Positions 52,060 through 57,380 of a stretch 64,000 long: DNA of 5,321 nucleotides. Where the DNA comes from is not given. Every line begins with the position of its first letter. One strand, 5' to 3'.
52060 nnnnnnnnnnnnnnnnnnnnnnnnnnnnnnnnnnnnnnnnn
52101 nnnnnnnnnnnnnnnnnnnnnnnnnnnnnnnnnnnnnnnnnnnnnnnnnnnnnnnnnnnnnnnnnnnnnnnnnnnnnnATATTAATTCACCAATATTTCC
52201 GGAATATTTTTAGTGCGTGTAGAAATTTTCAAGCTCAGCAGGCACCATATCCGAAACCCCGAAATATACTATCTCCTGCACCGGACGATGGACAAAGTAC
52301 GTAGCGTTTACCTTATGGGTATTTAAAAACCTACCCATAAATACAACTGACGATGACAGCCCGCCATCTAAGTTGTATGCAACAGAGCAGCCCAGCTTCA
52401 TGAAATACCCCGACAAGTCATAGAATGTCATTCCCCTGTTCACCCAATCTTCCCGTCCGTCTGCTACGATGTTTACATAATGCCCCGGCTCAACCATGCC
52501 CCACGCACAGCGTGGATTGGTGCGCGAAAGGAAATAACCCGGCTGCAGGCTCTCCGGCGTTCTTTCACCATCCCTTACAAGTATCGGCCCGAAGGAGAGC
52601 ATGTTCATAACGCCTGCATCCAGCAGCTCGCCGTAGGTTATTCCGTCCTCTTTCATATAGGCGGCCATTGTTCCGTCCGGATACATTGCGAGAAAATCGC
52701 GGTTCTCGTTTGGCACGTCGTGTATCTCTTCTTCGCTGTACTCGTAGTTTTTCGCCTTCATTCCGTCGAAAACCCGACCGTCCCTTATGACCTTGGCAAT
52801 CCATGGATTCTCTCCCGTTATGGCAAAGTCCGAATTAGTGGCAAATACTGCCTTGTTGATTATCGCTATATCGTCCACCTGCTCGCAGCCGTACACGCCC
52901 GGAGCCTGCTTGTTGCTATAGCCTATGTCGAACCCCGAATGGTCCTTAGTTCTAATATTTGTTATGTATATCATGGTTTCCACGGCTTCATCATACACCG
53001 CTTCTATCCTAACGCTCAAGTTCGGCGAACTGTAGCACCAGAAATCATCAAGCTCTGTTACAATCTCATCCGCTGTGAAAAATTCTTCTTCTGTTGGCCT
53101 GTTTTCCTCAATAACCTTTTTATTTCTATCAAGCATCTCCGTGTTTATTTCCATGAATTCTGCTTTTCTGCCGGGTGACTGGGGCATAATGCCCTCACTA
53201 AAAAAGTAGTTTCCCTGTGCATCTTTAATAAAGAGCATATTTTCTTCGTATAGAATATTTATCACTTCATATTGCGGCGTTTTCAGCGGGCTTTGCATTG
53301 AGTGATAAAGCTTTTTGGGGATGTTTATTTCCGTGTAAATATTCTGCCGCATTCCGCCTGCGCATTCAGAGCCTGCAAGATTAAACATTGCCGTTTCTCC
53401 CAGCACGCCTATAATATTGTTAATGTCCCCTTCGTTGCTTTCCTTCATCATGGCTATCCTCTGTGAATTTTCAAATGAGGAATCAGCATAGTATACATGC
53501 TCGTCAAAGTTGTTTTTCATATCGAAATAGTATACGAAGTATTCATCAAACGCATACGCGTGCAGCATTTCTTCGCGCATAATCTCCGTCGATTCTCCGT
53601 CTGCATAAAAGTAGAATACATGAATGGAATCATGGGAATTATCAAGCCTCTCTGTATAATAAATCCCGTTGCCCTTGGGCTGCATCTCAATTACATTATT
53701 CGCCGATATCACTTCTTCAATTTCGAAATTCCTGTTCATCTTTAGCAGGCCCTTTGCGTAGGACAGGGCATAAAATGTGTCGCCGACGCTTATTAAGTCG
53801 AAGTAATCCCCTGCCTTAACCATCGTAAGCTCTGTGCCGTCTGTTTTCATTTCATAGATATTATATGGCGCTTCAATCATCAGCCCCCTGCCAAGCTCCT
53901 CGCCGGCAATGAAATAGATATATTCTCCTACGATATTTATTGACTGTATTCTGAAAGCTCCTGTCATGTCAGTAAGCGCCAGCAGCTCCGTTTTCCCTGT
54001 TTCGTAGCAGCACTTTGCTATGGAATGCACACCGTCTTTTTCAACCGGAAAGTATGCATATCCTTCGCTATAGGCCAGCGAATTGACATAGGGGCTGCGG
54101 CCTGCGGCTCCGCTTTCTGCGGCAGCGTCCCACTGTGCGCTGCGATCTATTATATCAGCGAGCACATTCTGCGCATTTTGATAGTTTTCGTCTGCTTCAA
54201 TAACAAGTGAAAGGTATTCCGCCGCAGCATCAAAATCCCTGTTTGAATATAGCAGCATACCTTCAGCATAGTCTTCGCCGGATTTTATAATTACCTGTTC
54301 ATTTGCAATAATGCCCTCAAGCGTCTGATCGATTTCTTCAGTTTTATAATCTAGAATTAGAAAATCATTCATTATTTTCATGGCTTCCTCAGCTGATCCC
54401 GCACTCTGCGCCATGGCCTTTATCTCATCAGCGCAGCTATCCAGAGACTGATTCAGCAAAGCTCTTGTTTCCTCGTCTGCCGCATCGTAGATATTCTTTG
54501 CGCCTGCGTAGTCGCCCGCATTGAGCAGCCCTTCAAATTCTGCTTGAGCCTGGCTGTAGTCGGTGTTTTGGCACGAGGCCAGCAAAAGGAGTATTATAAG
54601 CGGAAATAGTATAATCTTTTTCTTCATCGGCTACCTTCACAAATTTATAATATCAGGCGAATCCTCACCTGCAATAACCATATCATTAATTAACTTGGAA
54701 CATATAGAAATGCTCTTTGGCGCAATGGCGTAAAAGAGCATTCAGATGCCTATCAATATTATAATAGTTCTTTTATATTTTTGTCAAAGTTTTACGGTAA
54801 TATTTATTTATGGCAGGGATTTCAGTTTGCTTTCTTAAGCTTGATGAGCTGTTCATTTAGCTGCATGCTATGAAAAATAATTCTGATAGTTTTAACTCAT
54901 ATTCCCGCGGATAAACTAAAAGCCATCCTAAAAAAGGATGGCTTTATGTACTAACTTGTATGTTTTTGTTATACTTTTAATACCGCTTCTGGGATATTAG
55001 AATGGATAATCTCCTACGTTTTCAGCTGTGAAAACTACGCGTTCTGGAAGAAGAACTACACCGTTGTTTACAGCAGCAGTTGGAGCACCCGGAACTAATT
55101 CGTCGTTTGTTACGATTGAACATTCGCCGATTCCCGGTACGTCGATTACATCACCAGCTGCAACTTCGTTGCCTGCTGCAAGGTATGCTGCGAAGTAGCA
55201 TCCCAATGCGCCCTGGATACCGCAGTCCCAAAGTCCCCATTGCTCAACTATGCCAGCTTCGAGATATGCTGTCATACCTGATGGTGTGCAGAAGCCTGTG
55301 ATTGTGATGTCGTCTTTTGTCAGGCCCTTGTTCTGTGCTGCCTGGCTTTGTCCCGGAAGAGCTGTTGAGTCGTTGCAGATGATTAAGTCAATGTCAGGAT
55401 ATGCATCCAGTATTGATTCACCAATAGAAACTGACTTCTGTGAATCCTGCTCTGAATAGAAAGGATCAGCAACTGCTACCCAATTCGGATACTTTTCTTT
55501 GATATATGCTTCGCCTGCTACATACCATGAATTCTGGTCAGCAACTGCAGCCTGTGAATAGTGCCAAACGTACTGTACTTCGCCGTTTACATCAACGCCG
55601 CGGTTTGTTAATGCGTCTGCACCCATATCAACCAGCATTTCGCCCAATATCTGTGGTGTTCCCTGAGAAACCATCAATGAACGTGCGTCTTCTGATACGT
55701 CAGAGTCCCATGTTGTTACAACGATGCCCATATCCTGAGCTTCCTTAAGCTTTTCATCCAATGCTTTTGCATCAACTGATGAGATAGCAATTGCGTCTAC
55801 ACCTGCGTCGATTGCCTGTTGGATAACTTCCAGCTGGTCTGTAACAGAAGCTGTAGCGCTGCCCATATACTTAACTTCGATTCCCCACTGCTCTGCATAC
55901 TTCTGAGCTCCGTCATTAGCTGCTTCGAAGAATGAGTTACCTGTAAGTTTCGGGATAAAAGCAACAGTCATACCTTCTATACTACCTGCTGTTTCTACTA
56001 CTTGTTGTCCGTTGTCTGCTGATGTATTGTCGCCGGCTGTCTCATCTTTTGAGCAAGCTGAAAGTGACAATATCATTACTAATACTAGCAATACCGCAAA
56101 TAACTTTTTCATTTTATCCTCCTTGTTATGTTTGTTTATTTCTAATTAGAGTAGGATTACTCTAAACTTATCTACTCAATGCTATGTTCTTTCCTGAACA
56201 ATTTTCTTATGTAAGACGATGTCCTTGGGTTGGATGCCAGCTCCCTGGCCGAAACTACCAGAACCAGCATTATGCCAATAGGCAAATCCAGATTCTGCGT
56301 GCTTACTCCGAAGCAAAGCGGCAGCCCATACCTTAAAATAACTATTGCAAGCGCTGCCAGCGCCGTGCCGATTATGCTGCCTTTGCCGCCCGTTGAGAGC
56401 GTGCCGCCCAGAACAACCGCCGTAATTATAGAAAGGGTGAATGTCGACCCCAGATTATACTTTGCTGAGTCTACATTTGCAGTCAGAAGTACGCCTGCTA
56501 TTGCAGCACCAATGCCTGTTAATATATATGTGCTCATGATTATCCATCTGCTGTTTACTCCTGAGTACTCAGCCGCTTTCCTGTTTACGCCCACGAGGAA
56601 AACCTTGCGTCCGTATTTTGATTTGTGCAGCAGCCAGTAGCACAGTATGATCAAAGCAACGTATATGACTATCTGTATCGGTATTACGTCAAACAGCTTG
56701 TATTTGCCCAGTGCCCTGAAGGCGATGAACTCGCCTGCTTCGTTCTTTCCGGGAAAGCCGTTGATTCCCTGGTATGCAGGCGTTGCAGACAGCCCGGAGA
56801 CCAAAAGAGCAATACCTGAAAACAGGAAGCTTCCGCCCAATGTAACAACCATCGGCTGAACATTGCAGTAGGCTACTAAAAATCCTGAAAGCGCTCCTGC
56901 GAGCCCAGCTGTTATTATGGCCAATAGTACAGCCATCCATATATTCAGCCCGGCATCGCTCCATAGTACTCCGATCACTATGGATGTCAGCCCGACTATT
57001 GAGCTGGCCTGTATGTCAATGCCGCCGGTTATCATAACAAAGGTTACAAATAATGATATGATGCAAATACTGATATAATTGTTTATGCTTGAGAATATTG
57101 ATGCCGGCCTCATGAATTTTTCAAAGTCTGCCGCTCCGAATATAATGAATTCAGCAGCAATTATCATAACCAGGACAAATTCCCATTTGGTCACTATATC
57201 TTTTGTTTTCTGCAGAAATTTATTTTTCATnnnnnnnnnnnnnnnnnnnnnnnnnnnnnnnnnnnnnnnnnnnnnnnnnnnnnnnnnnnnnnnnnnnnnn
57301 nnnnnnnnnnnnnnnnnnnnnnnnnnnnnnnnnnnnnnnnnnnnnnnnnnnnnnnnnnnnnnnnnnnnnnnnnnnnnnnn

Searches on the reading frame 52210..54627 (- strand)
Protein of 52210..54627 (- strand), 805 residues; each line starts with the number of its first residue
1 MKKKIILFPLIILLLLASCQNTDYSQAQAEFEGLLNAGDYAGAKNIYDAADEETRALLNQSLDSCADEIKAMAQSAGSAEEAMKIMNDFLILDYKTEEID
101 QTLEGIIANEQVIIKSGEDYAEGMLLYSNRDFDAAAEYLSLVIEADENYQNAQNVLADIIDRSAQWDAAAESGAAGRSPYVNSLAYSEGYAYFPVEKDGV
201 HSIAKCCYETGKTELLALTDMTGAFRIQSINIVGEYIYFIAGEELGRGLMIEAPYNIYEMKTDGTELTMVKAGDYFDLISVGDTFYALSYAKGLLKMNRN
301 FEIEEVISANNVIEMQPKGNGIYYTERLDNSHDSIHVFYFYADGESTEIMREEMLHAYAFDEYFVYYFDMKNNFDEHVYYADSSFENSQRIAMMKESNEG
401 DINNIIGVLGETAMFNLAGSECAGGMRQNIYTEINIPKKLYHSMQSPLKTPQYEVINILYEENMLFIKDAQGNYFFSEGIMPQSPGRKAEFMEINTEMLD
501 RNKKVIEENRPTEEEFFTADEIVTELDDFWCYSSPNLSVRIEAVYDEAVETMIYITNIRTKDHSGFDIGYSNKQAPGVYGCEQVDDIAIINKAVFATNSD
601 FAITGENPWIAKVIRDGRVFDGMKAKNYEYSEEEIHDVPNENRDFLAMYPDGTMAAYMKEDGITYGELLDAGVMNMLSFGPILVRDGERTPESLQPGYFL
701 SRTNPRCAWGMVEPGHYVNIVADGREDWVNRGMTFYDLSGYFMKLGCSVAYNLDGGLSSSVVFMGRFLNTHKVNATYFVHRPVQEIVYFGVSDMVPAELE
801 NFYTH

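Call 45: search_protein_families(library=pfam, proteins=[window:52210-54627:-], max_evalue=0.001)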
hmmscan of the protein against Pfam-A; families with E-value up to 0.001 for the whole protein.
window:52210-54627:- (805 aa): 1 family
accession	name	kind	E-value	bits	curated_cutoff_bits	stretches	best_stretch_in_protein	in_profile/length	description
PF09992.14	NAGPA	-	7.6e-22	78.7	25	1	630-789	32-168/169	Phosphodiester glycosidase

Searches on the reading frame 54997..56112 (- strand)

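Call 45: search_protein_families(library=pfam, proteins=[window:54997-56112:-], max_evalue=0.001)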
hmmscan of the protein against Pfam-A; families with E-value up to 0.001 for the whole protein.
window:54997-56112:- (371 aa): 2 families
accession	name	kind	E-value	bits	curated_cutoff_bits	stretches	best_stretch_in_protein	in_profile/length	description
PF13407.12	Peripla_BP_4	-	4.9e-52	177.5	35.1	1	50-315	1-257/258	Periplasmic binding protein domain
PF00532.27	Peripla_BP_1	-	3.7e-06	27.1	22.2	0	51-132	5-86/281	Periplasmic binding proteins and sugar binding domain of LacI family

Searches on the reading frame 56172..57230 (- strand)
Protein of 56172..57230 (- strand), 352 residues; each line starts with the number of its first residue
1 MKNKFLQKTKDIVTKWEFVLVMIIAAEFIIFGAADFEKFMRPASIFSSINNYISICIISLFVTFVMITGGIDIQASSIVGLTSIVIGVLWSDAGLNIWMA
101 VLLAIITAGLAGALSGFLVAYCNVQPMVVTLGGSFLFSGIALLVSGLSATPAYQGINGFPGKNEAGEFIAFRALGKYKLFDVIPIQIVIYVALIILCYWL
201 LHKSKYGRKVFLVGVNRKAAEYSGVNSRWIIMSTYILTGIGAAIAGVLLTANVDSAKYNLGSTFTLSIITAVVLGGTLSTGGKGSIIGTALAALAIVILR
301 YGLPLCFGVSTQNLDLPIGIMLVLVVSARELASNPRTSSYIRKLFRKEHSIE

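Call 45: search_protein_families(library=pfam, proteins=[window:56172-57230:-], max_evalue=0.001)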
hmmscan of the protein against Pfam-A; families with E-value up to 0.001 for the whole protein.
window:56172-57230:- (352 aa): 1 family
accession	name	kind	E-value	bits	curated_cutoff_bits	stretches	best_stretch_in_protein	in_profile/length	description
PF02653.21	BPD_transp_2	-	2.6e-38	132.1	26.8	1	45-326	2-269/269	Branched-chain amino acid transport system / permease component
